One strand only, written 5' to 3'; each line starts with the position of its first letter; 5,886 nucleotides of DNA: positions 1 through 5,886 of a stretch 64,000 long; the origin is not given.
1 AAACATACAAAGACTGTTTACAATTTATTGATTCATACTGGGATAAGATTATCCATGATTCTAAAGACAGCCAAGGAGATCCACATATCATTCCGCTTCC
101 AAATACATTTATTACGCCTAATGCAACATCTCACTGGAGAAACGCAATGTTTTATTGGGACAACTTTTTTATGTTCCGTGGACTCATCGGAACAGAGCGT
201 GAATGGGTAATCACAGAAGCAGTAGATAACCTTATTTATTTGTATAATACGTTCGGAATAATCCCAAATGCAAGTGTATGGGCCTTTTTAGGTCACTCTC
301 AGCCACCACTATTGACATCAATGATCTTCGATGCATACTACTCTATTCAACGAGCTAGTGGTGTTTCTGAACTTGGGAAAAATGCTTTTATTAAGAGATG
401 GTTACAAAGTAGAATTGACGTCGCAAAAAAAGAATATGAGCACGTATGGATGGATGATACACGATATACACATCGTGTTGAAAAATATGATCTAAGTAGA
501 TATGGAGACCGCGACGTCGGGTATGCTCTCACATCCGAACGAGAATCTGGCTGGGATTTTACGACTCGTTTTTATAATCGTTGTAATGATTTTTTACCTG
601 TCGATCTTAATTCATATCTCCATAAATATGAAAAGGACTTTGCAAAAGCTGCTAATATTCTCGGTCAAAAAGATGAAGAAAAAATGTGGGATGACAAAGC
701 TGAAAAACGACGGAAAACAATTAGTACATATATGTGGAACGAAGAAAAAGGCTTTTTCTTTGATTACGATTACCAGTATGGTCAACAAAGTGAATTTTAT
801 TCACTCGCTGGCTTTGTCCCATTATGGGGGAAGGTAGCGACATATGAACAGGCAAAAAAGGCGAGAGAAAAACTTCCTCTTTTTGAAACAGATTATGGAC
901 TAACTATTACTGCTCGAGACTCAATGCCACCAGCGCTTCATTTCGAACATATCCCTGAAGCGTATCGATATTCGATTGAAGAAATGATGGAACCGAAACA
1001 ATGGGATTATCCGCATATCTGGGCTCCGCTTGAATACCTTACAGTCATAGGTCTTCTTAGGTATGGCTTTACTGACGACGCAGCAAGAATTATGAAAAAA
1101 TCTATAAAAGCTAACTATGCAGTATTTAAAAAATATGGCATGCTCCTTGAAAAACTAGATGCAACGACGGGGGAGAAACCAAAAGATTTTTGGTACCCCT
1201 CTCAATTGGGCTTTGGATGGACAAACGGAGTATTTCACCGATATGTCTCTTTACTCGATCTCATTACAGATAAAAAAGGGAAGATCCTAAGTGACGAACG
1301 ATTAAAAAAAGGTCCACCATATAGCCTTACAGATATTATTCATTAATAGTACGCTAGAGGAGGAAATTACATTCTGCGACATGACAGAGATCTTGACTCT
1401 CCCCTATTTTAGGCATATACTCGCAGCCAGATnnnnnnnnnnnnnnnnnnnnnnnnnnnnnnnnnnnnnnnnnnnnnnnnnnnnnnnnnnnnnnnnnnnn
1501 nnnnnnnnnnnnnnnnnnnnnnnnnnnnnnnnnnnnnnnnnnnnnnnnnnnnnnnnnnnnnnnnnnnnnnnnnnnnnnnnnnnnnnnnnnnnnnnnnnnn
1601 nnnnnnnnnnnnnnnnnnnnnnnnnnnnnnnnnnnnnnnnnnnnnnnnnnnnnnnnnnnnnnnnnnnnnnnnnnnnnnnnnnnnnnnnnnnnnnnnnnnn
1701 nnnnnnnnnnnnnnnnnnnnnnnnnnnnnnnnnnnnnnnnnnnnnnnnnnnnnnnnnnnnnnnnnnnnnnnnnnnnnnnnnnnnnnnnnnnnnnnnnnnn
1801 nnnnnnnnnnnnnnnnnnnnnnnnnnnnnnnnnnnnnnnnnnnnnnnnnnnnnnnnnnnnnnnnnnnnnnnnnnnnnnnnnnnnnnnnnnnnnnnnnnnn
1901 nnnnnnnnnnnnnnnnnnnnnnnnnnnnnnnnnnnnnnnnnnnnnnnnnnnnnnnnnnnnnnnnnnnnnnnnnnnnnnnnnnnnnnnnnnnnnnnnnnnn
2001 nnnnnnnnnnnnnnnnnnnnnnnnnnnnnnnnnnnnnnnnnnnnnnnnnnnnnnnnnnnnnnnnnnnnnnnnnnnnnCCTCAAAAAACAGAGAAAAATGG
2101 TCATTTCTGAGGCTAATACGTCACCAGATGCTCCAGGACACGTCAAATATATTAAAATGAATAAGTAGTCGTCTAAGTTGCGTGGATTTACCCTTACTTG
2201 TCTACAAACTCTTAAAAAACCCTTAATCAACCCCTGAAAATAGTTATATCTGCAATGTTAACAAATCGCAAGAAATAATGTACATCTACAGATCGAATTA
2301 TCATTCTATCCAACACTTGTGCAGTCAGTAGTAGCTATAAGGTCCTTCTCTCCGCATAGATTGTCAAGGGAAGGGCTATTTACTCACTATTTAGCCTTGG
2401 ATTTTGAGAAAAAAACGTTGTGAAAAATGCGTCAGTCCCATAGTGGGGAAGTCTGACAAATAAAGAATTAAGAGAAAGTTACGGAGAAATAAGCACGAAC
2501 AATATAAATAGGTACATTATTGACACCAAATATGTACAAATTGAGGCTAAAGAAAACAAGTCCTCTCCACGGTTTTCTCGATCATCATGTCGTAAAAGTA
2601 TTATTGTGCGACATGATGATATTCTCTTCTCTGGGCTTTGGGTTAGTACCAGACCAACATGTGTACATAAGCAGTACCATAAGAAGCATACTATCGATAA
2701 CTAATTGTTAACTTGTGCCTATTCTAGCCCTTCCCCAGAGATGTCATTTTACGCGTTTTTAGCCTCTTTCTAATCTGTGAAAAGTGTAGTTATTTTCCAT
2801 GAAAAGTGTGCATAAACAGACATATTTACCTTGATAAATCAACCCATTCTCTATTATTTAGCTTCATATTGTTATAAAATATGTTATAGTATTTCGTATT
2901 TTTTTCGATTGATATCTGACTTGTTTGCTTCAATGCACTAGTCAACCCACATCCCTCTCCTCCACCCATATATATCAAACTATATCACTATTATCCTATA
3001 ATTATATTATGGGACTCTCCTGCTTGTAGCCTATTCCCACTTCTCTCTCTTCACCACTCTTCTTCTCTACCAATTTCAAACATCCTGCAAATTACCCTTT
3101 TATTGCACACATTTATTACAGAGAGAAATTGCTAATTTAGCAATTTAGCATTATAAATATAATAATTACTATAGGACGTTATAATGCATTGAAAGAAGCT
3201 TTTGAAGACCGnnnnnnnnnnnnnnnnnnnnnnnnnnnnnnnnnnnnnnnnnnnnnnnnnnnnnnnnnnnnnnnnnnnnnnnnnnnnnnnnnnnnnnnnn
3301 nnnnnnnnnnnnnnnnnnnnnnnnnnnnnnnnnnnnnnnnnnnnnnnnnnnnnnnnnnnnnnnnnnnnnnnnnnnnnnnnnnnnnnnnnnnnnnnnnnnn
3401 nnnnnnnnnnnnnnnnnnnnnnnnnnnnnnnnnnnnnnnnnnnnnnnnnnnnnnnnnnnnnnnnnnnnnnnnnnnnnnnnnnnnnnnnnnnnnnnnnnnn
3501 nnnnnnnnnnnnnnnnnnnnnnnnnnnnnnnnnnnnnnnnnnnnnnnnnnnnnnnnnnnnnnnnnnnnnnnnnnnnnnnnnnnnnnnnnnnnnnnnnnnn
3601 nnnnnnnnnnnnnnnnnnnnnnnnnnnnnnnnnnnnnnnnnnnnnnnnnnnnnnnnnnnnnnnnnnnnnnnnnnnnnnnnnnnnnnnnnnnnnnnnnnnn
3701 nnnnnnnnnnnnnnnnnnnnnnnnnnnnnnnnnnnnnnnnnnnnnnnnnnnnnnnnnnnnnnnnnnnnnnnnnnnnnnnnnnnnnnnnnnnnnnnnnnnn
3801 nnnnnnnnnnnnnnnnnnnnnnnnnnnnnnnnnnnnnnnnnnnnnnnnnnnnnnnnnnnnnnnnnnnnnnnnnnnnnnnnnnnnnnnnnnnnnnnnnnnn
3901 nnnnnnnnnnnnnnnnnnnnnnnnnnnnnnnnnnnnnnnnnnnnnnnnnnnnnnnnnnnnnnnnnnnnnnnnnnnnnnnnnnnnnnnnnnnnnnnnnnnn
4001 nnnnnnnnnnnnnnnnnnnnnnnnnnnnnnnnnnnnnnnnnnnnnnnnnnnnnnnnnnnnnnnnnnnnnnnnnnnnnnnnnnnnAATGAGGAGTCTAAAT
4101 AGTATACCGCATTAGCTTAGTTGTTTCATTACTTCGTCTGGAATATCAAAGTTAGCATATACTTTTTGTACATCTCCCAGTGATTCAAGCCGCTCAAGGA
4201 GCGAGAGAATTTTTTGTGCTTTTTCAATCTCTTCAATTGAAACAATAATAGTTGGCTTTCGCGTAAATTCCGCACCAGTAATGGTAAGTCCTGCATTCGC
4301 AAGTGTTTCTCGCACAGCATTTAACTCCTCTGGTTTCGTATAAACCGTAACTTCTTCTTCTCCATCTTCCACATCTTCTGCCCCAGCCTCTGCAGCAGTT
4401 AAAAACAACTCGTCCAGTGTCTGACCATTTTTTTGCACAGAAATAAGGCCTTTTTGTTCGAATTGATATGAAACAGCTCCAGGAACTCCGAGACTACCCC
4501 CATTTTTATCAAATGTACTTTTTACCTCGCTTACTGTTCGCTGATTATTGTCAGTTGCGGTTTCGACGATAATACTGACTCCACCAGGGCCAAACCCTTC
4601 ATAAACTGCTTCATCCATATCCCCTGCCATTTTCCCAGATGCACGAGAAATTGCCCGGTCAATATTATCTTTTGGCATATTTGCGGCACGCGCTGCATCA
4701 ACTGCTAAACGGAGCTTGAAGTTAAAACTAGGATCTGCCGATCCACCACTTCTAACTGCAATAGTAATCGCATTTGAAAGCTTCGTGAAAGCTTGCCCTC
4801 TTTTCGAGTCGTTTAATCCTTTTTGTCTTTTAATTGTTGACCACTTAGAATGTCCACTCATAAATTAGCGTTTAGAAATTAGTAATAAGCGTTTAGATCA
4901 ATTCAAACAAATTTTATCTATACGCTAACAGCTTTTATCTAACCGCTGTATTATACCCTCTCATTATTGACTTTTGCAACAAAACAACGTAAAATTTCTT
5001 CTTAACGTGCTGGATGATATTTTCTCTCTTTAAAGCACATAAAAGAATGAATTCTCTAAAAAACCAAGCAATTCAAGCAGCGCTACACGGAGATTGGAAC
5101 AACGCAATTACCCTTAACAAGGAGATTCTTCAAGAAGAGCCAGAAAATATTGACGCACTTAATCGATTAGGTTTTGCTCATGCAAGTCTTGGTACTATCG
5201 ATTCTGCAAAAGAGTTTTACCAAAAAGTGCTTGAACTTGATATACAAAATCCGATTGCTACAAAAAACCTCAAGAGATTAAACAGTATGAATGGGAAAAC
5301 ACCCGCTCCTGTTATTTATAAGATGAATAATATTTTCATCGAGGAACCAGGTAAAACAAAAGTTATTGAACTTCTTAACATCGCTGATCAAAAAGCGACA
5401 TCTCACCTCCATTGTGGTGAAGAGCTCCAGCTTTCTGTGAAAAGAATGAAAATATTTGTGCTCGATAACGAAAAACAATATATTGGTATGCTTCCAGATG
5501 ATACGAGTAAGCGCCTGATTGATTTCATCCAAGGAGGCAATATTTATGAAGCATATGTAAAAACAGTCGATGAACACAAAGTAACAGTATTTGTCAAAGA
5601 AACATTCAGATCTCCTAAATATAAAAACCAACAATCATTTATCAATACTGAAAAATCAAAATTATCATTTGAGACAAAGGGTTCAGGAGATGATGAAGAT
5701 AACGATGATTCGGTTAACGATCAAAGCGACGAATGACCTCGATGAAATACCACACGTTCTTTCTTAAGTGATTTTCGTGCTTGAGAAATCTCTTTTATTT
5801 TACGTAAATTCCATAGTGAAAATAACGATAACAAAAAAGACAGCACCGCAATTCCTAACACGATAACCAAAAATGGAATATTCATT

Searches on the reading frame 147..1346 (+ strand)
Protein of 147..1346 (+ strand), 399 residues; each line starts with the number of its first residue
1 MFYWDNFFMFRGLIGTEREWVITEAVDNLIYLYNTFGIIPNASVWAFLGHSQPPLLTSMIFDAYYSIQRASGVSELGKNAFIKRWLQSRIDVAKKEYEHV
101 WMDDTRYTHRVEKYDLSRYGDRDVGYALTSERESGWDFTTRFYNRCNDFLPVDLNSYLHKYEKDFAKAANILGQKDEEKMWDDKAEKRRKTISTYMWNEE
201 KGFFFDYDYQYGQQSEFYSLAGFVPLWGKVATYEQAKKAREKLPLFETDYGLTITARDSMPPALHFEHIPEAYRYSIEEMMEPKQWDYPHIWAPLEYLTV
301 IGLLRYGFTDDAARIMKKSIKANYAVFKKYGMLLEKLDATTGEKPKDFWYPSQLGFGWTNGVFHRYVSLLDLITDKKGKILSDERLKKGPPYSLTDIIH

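Call 17: search_protein_families(library=pfam, proteins=[window:147-1346:+], max_evalue=0.00001)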
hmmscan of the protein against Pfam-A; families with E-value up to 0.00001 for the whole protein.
window:147-1346:+ (399 aa): 2 families
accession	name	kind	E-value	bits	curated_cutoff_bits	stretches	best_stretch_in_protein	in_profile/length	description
PF01204.24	Trehalase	-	1.2e-72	245.9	21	2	132-367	287-508/512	Trehalase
PF22422.2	MGH1-like_GH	-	2.2e-21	77.3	27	1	108-359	140-356/356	Mannosylglycerate hydrolase MGH1-like glycoside hydrolase domain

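Call 56: find_encoding_contigs(protein=window:147-1346:+, flank=10000, max_places=2)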
Protein window:147-1346:+ (399 aa): no gene with exactly this product is on record in the collection.

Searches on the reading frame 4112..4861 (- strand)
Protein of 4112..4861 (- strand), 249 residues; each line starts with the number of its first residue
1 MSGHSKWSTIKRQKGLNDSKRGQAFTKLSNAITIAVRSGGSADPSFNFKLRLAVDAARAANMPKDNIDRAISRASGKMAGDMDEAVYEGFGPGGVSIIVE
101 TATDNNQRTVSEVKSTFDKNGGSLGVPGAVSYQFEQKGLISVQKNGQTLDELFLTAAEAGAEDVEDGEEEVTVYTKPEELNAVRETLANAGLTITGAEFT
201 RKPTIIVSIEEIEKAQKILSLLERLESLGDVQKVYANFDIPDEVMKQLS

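Call 17: search_protein_families(library=pfam, proteins=[window:4112-4861:-], max_evalue=0.00001)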
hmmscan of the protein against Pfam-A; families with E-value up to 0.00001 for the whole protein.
window:4112-4861:- (249 aa): 2 families
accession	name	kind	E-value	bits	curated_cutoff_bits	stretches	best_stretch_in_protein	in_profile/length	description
PF01709.26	Transcrip_reg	-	7.4e-52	175.7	27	1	83-238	2-160/160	TACO1/YebC second and third domain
PF20772.2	TACO1_YebC_N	-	4.9e-30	104.3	36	1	5-77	1-73/73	TACO1/YebC protein N-terminal domain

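Call 58: find_encoding_contigs(protein=window:4112-4861:-, flank=10000, max_places=2)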
Protein window:4112-4861:- (249 aa): no gene with exactly this product is on record in the collection.

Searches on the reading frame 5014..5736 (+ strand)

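Call 17: search_protein_families(library=pfam, proteins=[window:5014-5736:+], max_evalue=0.00001)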
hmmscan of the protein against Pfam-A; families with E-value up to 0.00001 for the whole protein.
window:5014-5736:+ (240 aa): 2 families
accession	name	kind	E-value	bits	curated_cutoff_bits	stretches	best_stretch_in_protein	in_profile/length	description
PF14559.12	TPR_19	-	1.6e-06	28.8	25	1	25-76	4-55/68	Tetratricopeptide repeat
PF00515.34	TPR_1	-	2.6e-06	27.4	27.8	0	47-76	2-31/34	Tetratricopeptide repeat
